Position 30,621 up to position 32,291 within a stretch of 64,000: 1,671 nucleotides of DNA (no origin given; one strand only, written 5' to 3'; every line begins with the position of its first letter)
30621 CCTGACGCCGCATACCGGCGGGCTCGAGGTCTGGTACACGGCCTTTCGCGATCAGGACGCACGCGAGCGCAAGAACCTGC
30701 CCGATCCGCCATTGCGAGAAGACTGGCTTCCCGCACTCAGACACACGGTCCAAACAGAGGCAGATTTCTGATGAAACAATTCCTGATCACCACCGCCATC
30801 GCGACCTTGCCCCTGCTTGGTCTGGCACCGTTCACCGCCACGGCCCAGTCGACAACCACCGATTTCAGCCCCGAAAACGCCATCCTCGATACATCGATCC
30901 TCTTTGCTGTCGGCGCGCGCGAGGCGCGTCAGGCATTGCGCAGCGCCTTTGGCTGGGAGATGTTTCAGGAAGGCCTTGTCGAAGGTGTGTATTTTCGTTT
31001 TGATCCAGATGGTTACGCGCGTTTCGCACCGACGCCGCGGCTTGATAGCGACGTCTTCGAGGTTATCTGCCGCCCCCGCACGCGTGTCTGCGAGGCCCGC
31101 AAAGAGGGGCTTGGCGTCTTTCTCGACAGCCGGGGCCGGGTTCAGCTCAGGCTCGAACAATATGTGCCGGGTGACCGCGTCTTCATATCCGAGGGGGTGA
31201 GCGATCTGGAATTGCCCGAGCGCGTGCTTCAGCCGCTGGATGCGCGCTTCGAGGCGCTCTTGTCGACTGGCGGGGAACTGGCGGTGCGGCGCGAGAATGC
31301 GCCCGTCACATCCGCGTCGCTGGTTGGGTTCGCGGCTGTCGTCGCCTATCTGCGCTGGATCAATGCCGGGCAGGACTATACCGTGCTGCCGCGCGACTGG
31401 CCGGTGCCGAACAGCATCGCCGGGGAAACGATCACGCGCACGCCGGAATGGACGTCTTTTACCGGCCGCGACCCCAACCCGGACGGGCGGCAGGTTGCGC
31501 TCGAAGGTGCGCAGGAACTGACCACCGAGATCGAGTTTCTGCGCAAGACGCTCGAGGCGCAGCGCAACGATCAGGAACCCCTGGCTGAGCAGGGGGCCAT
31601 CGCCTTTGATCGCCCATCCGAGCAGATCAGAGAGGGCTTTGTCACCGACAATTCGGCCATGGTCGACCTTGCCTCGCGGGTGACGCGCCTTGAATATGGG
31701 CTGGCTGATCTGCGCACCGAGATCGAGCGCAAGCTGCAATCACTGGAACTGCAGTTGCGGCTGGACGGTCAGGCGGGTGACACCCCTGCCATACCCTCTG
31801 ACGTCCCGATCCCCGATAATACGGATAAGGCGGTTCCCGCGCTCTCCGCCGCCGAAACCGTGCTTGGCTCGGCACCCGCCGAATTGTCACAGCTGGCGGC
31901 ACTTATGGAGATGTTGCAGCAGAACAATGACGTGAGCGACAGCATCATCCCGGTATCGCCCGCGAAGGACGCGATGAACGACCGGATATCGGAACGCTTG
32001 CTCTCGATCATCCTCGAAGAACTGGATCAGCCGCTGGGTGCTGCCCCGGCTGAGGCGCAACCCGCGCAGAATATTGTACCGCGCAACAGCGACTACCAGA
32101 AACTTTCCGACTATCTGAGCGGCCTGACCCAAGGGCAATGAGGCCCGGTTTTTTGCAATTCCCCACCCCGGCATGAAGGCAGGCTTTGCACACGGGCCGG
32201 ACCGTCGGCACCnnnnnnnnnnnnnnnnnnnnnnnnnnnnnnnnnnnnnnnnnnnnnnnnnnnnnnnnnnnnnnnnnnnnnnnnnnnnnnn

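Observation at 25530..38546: tRNA-Val-adjacent ~13 kb glucan-type synthesis/modification/export locus with an unusual parts list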

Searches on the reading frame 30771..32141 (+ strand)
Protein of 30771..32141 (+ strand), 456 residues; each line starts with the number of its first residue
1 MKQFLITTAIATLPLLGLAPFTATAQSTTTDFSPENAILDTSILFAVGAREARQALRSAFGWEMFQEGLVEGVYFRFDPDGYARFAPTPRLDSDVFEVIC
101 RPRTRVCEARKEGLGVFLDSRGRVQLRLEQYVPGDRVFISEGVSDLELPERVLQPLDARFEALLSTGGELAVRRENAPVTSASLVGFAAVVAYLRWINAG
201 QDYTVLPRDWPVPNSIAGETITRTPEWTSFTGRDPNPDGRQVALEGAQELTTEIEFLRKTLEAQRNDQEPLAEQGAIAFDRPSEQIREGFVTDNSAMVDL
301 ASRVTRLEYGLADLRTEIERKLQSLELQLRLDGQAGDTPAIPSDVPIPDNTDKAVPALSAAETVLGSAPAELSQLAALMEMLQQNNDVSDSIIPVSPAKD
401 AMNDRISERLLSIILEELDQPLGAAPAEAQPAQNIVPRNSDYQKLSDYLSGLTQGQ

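Call 4: search_protein_families(library=pfam, proteins=[window:30771-32141:+], max_evalue=0.01)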
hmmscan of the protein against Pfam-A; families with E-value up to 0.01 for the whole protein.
window:30771-32141:+ (456 aa): 0 families

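Call 5: search_protein_families(library=ncbifam, proteins=[window:30771-32141:+], max_evalue=0.01)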
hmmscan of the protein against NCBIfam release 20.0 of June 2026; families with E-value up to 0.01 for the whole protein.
window:30771-32141:+ (456 aa): 0 families

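Call 46: search_protein_families(library=pfam, proteins=[window:30771-32141:+], max_evalue=10)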
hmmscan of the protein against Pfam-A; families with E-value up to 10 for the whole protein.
window:30771-32141:+ (456 aa): 0 families

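Call 77: find_homologous_proteins(query=window:30771-32141:+, max_evalue=0.001)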
Query window:30771-32141:+ (456 aa): 303 proteins with E <= 0.001 among 8000 candidates; the best 120 are listed.
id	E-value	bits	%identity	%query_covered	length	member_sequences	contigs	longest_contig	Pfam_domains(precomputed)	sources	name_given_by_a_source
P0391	1.2e-266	903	90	100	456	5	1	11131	-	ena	-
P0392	2.7e-85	305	42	100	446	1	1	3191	-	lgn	-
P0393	3.7e-85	305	56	63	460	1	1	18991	-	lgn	-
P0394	5.4e-85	304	56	57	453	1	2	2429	-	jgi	-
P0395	1.4e-84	303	62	50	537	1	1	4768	-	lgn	-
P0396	1.5e-84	303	42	94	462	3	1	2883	-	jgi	jgi:hypothetical protein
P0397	5.3e-84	301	50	68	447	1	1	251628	-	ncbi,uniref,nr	ncbi:hypothetical protein OS190_13100 [Sulfitobacter sp. F26204]|uniref:hypothetical protein n=1 Tax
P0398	3.1e-83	298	38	99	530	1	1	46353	-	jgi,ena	-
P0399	4.2e-83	298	53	61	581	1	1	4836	-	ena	-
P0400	6.0e-83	297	43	100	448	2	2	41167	-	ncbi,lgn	ncbi:MAG: hypothetical protein ACWA47_08560 [Brevirhabdus sp.]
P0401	6.3e-83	297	42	93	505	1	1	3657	-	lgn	-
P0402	1.3e-82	296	42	92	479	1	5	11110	-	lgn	-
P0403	1.8e-82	296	48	69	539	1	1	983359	-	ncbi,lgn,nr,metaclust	ncbi:hypothetical protein RB2150_04738 [Rhodobacterales bacterium HTCC2150]|nr:hypothetical protein 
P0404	1.8e-82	296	64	45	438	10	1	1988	-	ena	-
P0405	1.9e-82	296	41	93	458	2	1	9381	-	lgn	-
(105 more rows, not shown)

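Call 87: predict_structure(alignment_id=A4)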
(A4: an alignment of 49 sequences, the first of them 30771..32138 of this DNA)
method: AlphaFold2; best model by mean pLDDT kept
length: 456 residues; sequences in the alignment: 49
mean_pLDDT: 67.5   pTM: 0.42
mean pLDDT of the five models: 67.5, 66.6, 64.8, 63.8, 63.1
residues with pLDDT >= 90: 102; 70-90: 127; 50-70: 78; < 50: 149
segments of 3 or more residues with pLDDT < 50: 23-43, 47-62, 204-243, 268-293, 338-352, 387-398, 421-437
pLDDT, mean of each block of 10 residues (from residue 1): 67 58 46 42 47 43 64 82 90 93 89 96 96 97 95 93 95 97 96 89 46 35 36 41 56 85 69 35 40 65 86 88 86 60 39 55 64 70 55 44 73 76 42 49 74 62
secondary structure, 60 per line:
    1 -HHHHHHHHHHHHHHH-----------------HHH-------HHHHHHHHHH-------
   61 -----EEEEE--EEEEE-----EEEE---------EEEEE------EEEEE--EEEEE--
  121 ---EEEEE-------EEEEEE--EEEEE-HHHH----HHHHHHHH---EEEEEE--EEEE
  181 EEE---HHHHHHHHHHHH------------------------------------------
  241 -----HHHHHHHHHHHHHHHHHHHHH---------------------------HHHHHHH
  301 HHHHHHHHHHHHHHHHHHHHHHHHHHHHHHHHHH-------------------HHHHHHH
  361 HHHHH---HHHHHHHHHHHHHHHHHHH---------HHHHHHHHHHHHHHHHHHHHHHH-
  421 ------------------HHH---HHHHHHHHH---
elements in order: H2-16 H44-53 E66-70 E73-77 E83-86 E96-100 E107-111 E114-118 E124-128 E136-141 E144-148 H150-153 H158-165 E169-174 E177-183 H187-198 H246-266 H294-334 H354-365 H369-387 H397-419 H445-453

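Call 94: fold_search(model_id=the predicted structure, library=pdb)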
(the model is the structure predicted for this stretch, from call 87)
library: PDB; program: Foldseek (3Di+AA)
matches with E <= 10: 456; with E <= 0.001: 0
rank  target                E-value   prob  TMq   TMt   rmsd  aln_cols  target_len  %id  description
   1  6y7o_C                3.1e-01  0.13  0.08  0.11  10.4       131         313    7  The complex between the eight-bladed symmetrical designer protein Tako8 and the silicotungstic acid Keggin (STA) (released 2020-12-16)
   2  6w38_B                3.7e-01  0.04  0.06  0.10  17.8       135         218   12  Crystal structure of the FAM46C/Plk4 complex (released 2020-05-06)
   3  3q7m                  3.9e-01  0.09  0.07  0.09  12.5       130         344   13  The crystal structure of BamB from the BAM complex in spacegroup I222 (released 2011-02-09)
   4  4bxr_A                4.2e-01  0.16  0.09  0.19  12.8       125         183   10  Structure of the wild-type TCP10 domain of Danio rerio CPAP in complex with a peptide of Danio rerio STIL (released 2013-09-25)
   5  2ovr_B                4.2e-01  0.12  0.09  0.09  10.4       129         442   11  Structure of the Skp1-Fbw7-CyclinEdegN complex (released 2007-04-24)
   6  7tmw_B                4.2e-01  0.05  0.08  0.10  11.9       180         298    8  Cryo-EM structure of the relaxin receptor RXFP1 in complex with heterotrimeric Gs (released 2023-02-15)
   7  2ovq_B                4.4e-01  0.12  0.09  0.09  10.3       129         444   10  Structure of the Skp1-Fbw7-CyclinEdegC complex (released 2007-04-24)
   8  9joq                  5.0e-01  0.60  0.11  0.06   4.4        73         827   14  SDACS: A synergistic strategy using both crystallographic and AlphaFold structures to improve thermostability and activi (released 2026-04-08)
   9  6t69                  5.3e-01  0.13  0.11  0.20  12.9       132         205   15  Crystal structure of Toxoplasma gondii Morn1(V shape) (released 2020-11-18)
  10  6v05_B                5.3e-01  0.08  0.08  0.09  14.1       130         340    9  Cryo-EM structure of a substrate-engaged Bam complex (released 2020-06-10)
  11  7sqc_V0               5.6e-01  0.16  0.11  0.23  11.0       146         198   10  Ciliary C1 central pair apparatus isolated from Chlamydomonas reinhardtii (released 2022-04-13)
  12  4bxp                  5.9e-01  0.10  0.08  0.17  12.7       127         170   10  Structure of the wild-type TCP10 domain of Danio rerio CPAP (released 2013-09-25)
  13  9y6s_8a               5.9e-01  0.10  0.11  0.09  15.2       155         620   11  96-nm repeat of the Leishmania tarentolae doublet microtubule (released 2025-12-17)
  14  7skn_A                6.3e-01  0.33  0.10  0.43   6.0        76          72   21  De novo synthetic protein DIG8-CC (tetragonal space group) (released 2022-10-12)
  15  9ijj_3Q               6.3e-01  0.23  0.11  0.30   5.5        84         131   12  In situ structure of the central apparatus in mouse sperm axoneme. (released 2025-06-04)
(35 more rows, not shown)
